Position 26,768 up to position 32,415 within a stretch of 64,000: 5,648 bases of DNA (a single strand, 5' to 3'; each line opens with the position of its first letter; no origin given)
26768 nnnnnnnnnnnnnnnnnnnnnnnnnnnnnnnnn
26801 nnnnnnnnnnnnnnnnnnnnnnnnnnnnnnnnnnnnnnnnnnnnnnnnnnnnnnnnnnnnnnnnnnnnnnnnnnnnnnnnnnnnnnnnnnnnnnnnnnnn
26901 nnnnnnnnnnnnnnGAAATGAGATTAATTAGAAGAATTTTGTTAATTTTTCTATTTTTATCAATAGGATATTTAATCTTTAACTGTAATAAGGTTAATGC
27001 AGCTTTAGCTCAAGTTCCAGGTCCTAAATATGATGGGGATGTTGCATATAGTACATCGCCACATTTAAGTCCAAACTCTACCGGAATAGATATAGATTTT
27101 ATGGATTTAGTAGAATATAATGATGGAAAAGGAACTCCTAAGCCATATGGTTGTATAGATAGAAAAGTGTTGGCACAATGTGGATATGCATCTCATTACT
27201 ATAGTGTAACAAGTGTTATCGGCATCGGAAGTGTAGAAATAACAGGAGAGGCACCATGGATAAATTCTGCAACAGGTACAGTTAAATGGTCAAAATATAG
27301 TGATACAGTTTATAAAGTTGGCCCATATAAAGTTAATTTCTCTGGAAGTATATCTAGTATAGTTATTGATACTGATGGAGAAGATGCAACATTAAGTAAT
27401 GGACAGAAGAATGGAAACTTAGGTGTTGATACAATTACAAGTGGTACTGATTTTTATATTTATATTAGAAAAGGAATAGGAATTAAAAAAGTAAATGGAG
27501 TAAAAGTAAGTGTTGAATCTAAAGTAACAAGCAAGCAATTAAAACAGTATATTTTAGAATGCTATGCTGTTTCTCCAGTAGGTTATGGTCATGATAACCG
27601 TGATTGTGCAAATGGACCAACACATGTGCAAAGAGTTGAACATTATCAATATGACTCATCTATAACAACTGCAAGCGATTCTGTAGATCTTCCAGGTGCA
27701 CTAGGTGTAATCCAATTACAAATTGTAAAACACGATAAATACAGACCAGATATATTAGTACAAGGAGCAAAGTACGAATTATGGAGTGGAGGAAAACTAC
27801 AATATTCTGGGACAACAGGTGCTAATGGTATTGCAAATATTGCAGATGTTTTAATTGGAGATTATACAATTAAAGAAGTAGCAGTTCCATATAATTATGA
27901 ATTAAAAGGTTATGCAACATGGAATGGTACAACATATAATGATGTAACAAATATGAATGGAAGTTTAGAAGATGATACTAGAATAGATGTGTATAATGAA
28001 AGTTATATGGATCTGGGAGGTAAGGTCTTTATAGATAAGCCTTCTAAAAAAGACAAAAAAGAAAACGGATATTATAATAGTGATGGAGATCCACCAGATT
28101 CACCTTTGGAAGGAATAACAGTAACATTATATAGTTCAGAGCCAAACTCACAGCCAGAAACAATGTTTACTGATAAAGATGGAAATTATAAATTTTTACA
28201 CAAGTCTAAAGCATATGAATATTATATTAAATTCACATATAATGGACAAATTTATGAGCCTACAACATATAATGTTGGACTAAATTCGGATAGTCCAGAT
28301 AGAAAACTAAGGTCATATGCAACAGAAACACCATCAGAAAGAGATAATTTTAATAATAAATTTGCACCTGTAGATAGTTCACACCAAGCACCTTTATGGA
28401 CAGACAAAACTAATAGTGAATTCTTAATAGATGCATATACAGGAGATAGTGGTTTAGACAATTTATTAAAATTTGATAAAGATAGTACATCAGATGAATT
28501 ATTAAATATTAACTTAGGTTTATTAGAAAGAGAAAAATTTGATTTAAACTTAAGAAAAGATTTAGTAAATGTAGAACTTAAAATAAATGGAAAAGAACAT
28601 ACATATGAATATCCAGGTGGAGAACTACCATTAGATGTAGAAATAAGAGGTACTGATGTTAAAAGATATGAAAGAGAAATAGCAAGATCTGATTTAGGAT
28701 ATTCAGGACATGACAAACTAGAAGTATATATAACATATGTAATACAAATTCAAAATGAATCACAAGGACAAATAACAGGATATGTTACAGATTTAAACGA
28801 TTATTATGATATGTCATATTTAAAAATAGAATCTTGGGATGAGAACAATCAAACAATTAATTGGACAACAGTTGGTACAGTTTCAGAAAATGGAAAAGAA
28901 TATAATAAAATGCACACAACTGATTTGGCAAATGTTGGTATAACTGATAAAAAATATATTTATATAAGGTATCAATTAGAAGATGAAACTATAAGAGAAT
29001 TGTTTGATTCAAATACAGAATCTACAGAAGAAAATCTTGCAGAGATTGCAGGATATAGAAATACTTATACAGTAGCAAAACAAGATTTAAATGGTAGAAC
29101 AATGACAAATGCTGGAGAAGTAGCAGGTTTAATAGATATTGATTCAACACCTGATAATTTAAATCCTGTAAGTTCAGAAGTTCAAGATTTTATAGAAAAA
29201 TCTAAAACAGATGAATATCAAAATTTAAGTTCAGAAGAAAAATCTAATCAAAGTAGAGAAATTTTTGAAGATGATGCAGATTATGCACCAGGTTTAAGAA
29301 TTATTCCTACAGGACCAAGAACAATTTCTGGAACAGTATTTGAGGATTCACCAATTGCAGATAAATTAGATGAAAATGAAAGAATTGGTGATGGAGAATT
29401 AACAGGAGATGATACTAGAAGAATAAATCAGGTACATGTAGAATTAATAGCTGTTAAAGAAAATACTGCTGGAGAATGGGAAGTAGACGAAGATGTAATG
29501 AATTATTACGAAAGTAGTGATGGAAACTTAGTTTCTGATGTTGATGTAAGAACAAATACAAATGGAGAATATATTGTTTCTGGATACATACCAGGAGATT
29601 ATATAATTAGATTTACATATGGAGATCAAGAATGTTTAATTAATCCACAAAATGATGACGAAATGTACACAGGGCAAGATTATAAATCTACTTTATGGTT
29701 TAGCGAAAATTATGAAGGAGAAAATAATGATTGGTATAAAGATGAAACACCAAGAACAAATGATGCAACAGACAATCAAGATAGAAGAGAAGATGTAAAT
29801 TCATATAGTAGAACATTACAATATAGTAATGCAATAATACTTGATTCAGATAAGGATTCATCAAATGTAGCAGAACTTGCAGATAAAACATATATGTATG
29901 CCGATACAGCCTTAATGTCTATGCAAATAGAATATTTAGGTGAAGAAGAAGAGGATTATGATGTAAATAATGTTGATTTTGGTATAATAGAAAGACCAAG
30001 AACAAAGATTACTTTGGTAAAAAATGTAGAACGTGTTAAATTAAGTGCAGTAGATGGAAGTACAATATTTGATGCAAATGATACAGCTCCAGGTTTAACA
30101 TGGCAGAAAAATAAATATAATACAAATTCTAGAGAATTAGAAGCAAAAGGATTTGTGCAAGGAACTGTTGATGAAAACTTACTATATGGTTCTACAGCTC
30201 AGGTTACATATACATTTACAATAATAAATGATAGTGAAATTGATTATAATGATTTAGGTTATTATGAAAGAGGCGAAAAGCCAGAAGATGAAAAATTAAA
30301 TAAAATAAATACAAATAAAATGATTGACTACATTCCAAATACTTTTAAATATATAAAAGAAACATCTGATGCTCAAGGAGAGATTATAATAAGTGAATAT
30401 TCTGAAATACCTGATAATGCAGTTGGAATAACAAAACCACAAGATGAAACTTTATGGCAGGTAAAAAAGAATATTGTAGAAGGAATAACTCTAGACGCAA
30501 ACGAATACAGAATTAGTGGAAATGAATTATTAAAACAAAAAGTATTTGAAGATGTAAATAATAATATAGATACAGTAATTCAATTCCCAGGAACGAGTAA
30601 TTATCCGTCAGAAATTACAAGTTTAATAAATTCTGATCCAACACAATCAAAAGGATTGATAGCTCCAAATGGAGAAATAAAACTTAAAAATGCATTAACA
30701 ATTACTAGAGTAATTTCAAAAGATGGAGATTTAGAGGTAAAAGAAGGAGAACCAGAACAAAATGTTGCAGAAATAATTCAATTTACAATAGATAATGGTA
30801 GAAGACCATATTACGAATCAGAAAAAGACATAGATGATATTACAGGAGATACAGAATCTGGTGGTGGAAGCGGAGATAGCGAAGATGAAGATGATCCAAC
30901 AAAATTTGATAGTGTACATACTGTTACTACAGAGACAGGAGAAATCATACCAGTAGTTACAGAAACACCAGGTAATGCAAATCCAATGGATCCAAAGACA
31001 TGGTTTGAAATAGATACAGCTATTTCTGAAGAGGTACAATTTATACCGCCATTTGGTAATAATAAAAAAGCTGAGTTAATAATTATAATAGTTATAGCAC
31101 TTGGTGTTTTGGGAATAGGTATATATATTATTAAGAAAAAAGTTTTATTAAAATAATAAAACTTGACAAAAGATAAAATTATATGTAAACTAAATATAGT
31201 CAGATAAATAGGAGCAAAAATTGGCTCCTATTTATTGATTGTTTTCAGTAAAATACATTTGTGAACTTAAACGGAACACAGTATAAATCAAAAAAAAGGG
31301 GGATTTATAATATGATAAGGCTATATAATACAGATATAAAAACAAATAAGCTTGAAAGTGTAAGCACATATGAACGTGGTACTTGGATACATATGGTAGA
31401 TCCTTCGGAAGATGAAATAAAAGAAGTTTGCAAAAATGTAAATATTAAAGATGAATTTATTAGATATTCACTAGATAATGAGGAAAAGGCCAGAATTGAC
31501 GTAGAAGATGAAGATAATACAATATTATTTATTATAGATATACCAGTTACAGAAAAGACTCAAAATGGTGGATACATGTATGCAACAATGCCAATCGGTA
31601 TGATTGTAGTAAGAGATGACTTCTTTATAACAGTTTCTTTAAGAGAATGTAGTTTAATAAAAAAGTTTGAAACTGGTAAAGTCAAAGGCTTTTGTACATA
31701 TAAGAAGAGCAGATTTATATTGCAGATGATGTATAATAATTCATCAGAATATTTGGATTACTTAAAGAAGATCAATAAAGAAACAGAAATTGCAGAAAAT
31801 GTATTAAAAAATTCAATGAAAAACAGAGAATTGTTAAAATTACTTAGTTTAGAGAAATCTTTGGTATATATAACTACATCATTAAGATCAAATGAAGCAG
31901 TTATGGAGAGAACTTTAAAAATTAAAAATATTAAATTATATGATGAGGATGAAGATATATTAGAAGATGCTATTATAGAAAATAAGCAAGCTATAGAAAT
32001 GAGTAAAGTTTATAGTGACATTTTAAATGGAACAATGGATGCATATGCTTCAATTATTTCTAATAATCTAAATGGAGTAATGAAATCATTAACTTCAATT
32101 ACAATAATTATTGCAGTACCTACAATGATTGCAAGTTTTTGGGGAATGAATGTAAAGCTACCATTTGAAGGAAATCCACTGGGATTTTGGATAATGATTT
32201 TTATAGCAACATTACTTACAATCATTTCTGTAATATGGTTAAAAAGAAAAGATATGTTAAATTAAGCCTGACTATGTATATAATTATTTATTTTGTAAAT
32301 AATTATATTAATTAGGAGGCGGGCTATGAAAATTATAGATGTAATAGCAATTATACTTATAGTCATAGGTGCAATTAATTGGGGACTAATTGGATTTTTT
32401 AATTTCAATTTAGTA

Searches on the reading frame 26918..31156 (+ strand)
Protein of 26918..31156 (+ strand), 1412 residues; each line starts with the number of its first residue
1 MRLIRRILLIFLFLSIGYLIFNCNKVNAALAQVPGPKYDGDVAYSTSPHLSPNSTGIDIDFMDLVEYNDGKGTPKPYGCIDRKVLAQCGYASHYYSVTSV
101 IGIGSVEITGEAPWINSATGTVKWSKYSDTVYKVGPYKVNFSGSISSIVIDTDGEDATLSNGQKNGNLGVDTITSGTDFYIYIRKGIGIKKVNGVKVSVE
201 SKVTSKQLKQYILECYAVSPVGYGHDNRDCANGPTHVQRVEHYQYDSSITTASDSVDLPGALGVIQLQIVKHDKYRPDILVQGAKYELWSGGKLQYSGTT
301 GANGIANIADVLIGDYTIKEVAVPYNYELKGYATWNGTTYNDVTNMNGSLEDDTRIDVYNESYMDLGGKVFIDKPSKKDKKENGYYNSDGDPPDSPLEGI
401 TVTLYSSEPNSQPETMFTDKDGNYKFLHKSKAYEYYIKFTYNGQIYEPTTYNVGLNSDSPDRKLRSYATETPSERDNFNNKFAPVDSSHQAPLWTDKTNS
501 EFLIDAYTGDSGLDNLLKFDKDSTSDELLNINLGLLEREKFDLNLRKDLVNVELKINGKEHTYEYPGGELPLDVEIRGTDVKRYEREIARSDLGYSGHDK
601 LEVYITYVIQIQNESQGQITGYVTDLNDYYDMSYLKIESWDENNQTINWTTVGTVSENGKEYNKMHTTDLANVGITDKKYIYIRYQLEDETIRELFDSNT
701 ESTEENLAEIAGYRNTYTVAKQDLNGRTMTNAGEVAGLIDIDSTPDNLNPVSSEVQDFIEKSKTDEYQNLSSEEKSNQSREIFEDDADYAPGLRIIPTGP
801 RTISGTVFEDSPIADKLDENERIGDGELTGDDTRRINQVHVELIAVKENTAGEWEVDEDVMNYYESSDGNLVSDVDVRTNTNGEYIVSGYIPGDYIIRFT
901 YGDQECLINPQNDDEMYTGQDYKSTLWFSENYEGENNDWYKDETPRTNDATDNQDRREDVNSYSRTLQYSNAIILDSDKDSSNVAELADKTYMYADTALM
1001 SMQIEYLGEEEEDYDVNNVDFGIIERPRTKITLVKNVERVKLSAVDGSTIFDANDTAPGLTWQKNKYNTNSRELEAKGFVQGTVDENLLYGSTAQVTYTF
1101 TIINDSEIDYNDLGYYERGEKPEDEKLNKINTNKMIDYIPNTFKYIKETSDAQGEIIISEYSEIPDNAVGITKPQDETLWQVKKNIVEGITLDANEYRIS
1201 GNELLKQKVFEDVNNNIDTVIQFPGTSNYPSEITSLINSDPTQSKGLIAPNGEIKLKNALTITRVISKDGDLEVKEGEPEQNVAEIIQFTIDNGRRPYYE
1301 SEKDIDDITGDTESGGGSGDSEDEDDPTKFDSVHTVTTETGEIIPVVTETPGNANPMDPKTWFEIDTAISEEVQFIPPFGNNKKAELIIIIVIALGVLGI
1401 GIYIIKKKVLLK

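Call 33: search_protein_families(library=pfam, proteins=[window:26918-31156:+], max_evalue=0.001)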
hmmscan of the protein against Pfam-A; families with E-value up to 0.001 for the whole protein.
window:26918-31156:+ (1412 aa): 3 families
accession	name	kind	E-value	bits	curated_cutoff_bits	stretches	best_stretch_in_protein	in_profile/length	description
PF17802.7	SpaA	-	8.6e-12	45.5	23.1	1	269-330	5-68/91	Prealbumin-like fold domain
PF13620.12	CarboxypepD_reg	-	3.9e-08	34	32.3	0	391-456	8-70/82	Carboxypeptidase regulatory-like domain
PF17210.9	SdrD_B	-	1.4e-06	28.9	29.7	1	379-459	10-85/112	SdrD B-like domain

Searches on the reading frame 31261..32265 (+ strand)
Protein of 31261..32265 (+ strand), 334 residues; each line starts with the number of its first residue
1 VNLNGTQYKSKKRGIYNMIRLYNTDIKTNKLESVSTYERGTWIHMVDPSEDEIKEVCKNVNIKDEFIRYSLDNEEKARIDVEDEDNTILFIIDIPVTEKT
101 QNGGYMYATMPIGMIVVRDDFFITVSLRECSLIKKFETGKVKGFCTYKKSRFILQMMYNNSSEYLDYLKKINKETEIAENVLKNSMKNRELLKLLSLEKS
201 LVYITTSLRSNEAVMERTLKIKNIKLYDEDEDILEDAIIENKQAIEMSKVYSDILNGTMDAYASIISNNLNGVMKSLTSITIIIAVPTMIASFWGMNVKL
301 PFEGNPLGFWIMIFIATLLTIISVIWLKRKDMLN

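Call 33: search_protein_families(library=pfam, proteins=[window:31261-32265:+], max_evalue=0.001)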
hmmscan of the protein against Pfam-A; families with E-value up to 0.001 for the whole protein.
window:31261-32265:+ (334 aa): 1 family
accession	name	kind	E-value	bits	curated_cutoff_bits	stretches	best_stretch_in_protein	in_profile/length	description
PF01544.23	CorA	-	2e-52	178.8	27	1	40-329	4-292/292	CorA-like Mg2+ transporter protein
